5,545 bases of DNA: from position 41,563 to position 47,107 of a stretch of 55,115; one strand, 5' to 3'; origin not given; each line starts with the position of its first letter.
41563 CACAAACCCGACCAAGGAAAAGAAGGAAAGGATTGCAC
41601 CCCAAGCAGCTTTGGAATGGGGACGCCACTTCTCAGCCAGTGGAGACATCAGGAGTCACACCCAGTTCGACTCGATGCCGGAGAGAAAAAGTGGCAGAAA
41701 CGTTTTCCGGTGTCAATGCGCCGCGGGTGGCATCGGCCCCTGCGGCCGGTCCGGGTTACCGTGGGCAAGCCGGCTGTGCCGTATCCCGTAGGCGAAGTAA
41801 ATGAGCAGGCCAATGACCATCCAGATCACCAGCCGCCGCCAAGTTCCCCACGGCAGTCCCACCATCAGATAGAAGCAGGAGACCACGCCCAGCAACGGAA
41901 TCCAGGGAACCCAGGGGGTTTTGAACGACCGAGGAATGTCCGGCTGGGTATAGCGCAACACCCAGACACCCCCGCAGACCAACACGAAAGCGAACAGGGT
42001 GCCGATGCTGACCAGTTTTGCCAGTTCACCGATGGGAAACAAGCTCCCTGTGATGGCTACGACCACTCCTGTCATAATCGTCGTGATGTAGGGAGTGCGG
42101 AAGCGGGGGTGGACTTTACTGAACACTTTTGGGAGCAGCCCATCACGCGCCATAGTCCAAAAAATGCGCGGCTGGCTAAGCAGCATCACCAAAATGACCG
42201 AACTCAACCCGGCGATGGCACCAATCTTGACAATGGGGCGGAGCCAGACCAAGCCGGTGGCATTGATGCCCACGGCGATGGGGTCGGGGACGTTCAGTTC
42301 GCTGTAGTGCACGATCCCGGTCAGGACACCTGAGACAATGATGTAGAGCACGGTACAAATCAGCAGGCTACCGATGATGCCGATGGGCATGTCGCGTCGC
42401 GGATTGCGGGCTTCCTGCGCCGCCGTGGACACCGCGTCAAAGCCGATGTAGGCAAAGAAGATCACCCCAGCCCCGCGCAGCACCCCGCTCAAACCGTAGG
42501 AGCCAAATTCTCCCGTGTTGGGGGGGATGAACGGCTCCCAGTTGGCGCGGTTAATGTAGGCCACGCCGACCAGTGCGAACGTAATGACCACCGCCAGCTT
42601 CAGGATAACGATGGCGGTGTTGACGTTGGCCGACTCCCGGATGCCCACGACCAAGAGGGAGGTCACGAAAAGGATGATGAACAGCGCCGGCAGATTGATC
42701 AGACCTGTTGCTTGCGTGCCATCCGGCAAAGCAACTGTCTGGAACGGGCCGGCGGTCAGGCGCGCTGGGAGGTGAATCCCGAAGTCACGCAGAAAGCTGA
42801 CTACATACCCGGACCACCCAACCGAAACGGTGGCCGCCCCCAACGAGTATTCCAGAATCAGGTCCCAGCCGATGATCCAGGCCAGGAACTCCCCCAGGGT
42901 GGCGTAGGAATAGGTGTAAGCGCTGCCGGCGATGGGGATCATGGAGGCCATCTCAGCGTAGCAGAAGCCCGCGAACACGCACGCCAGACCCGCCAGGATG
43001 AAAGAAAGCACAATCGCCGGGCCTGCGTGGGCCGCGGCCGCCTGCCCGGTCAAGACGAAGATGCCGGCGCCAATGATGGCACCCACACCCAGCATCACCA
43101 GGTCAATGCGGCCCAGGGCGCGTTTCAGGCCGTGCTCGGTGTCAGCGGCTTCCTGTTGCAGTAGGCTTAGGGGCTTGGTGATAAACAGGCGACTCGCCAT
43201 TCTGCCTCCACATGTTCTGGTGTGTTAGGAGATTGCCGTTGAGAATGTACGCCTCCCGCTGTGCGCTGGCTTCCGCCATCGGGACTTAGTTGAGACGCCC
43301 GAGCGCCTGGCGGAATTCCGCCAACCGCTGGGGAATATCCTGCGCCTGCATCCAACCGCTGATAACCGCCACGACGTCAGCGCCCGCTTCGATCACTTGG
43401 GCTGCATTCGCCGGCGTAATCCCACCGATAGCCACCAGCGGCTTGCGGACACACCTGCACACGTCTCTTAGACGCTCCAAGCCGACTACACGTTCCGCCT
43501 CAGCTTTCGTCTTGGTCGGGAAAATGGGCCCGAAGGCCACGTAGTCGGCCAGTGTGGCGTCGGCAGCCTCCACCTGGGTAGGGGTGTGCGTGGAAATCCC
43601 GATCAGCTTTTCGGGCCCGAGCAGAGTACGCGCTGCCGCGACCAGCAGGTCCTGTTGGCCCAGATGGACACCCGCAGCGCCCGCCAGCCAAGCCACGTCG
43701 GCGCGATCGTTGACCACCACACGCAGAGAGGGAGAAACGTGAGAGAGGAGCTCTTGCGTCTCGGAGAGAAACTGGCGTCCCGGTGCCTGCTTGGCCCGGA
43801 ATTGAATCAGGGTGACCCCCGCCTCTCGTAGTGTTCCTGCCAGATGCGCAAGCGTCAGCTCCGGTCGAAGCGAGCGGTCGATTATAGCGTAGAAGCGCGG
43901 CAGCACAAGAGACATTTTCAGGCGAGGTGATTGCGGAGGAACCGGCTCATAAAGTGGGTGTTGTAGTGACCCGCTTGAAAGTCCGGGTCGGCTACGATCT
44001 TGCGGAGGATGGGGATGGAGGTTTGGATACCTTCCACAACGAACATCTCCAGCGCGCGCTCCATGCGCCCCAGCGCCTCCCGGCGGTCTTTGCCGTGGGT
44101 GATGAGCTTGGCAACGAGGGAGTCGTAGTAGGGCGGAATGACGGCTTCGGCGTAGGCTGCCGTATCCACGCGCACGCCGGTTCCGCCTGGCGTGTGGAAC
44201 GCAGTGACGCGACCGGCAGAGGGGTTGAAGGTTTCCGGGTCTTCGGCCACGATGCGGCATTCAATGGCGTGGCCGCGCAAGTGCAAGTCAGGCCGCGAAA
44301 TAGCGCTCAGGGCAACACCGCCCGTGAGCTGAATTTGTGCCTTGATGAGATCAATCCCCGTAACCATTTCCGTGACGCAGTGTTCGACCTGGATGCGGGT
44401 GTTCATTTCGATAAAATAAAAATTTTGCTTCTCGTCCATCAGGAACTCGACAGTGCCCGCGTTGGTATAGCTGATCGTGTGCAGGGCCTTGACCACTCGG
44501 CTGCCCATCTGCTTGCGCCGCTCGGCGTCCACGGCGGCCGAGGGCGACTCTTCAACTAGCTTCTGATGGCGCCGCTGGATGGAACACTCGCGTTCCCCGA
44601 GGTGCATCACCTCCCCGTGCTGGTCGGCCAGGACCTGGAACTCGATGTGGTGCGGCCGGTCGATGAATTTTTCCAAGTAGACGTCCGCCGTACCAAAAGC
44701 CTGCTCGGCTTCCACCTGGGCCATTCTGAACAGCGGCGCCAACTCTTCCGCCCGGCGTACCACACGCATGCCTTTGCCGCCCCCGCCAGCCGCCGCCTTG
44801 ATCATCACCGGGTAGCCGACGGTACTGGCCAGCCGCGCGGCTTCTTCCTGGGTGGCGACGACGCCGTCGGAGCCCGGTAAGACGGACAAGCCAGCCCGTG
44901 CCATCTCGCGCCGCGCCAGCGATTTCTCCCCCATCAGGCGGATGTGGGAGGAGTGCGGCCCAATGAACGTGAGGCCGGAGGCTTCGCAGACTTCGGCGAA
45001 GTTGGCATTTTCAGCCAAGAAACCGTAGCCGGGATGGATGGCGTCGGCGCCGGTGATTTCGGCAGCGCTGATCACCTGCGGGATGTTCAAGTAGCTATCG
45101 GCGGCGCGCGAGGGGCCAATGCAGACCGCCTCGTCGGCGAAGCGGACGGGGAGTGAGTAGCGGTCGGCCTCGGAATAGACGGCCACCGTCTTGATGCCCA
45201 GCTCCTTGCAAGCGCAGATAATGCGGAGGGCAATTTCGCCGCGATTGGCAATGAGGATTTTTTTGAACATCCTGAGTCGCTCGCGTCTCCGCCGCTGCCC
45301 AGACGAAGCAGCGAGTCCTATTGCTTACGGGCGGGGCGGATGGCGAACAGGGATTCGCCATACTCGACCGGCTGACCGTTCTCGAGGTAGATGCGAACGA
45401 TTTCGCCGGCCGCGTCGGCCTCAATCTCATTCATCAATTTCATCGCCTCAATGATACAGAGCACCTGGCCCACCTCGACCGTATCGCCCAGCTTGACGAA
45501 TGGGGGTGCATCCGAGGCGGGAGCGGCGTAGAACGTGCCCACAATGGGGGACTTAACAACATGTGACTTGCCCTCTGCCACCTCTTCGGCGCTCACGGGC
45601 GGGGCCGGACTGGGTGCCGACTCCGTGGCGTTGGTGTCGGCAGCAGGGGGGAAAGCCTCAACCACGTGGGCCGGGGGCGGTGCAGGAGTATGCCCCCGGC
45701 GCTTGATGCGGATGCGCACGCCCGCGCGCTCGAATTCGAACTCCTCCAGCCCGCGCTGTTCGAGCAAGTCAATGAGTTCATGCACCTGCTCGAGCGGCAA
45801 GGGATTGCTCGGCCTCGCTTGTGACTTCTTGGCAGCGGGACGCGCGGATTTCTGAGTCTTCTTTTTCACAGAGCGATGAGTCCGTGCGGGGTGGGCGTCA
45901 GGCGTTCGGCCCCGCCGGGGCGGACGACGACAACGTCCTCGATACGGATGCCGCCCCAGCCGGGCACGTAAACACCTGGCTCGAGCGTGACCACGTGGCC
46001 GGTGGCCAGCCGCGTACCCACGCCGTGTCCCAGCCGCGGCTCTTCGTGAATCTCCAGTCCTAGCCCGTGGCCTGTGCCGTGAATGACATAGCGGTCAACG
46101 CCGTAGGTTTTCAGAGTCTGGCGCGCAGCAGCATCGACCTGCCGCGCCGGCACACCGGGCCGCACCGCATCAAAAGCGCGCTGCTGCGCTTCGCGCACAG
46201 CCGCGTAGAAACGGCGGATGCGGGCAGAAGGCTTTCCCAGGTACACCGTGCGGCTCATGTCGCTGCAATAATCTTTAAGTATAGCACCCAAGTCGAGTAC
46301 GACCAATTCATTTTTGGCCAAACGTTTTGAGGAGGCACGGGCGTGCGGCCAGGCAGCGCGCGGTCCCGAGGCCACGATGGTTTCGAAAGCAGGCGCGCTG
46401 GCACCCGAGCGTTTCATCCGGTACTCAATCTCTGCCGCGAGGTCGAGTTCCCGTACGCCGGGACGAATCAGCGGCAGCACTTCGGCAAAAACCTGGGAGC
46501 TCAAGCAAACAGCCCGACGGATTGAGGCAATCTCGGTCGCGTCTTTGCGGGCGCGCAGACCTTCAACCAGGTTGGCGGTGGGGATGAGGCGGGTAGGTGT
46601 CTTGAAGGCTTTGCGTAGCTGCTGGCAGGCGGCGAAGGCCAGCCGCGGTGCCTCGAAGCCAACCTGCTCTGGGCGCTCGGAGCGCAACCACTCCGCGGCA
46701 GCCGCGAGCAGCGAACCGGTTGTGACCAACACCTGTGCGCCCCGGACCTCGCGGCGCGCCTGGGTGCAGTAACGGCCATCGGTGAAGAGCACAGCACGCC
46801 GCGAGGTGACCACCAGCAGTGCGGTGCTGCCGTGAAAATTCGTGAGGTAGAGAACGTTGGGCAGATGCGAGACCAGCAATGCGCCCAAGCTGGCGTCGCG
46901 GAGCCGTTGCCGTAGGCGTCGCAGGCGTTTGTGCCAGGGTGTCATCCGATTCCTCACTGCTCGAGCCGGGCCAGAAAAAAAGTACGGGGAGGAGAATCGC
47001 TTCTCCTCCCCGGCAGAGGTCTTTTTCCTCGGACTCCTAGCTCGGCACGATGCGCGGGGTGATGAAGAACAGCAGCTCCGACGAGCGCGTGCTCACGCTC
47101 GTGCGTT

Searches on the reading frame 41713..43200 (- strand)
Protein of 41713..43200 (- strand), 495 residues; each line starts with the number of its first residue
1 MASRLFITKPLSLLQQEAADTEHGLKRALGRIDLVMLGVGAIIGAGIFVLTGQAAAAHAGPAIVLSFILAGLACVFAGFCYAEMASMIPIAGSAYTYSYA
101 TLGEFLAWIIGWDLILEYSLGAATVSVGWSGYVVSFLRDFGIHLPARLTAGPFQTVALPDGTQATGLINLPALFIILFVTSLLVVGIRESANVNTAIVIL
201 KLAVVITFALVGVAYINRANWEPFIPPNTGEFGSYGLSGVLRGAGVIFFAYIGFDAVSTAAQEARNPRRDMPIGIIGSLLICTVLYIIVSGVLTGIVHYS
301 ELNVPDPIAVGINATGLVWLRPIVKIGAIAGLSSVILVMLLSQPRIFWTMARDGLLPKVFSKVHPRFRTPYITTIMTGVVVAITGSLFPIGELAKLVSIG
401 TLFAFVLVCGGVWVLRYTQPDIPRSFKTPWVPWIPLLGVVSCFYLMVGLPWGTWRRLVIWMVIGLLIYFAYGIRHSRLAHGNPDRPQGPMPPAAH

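Call 17: search_protein_families(library=pfam, proteins=[window:41713-43200:-], max_evalue=0.001)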
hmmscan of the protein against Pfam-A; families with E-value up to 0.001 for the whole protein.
window:41713-43200:- (495 aa): 3 families
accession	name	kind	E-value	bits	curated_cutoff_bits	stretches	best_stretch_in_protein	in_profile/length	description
PF13520.12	AA_permease_2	-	2.1e-58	198.7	27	1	29-449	1-404/427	Amino acid permease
PF00324.27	AA_permease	-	4.6e-36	125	24.6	1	34-445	2-416/470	Amino acid permease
PF13906.12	AA_permease_C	-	2.9e-17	63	27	1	426-476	1-51/51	C-terminus of AA_permease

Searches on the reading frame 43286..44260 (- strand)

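Call 17: search_protein_families(library=pfam, proteins=[window:43286-44260:-], max_evalue=0.001)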
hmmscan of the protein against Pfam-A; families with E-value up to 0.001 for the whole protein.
window:43286-44260:- (324 aa): 1 family
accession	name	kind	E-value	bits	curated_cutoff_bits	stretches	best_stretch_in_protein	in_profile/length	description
PF02581.23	TMP-TENI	-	6e-55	185.8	27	1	124-302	2-179/180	Thiamine monophosphate synthase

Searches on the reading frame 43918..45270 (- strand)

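Call 17: search_protein_families(library=pfam, proteins=[window:43918-45270:-], max_evalue=0.001)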
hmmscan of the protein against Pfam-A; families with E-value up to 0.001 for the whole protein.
window:43918-45270:- (450 aa): 5 families
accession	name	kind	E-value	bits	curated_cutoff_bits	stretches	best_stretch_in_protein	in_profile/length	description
PF02786.22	CPSase_L_D2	-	2.2e-75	253.3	19.8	1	116-322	2-209/211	Carbamoyl-phosphate synthase L chain, ATP binding domain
PF00289.28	Biotin_carb_N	-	7.7e-46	155.5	25.5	1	1-110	1-110/110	Biotin carboxylase, N-terminal domain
PF02785.25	Biotin_carb_C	-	8e-38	129.3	32.4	1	337-442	1-107/108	Biotin carboxylase C-terminal domain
PF07478.18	Dala_Dala_lig_C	-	6.5e-12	45.8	24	1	139-291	23-174/204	D-ala D-ala ligase C-terminus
PF02222.28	ATP-grasp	-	7.5e-08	32.7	27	1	138-292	16-162/179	ATP-grasp domain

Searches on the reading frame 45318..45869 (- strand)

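Call 77: search_protein_families(library=pfam, proteins=[window:45318-45869:-], max_evalue=0.001)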
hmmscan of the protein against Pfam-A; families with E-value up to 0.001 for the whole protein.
window:45318-45869:- (183 aa): 2 families
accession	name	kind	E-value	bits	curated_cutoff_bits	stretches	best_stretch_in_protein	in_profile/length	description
PF00364.28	Biotin_lipoyl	-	1.8e-21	76.2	22.1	1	104-177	2-73/73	Biotin-requiring enzyme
PF13533.13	Biotin_lipoyl_2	-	2.9e-05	24.2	29.8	0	149-177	3-31/32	Biotin-lipoyl like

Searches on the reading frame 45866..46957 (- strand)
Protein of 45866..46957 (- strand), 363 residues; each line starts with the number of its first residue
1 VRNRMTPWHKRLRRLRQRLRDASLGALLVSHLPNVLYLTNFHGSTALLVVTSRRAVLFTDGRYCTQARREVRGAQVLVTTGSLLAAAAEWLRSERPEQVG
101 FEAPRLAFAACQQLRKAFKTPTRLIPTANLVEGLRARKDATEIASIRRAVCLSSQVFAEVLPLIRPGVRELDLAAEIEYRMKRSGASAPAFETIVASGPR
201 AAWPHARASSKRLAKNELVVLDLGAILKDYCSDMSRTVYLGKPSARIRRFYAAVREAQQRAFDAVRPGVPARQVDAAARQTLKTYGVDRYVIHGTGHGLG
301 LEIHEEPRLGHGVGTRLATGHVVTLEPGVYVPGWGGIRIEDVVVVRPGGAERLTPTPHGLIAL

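Call 17: search_protein_families(library=pfam, proteins=[window:45866-46957:-], max_evalue=0.001)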
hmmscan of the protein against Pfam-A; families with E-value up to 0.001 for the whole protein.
window:45866-46957:- (363 aa): 3 families
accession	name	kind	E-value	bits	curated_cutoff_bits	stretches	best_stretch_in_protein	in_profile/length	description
PF00557.29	Peptidase_M24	-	5.6e-70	235.8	23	1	145-346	2-207/208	Metallopeptidase family M24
PF01321.24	Creatinase_N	-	3.4e-22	79.8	22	1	11-136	1-127/128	Creatinase/Prolidase N-terminal domain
PF16189.11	Creatinase_N_2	-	1.4e-05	25.6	29.7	1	8-142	22-161/161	Creatinase/Prolidase N-terminal domain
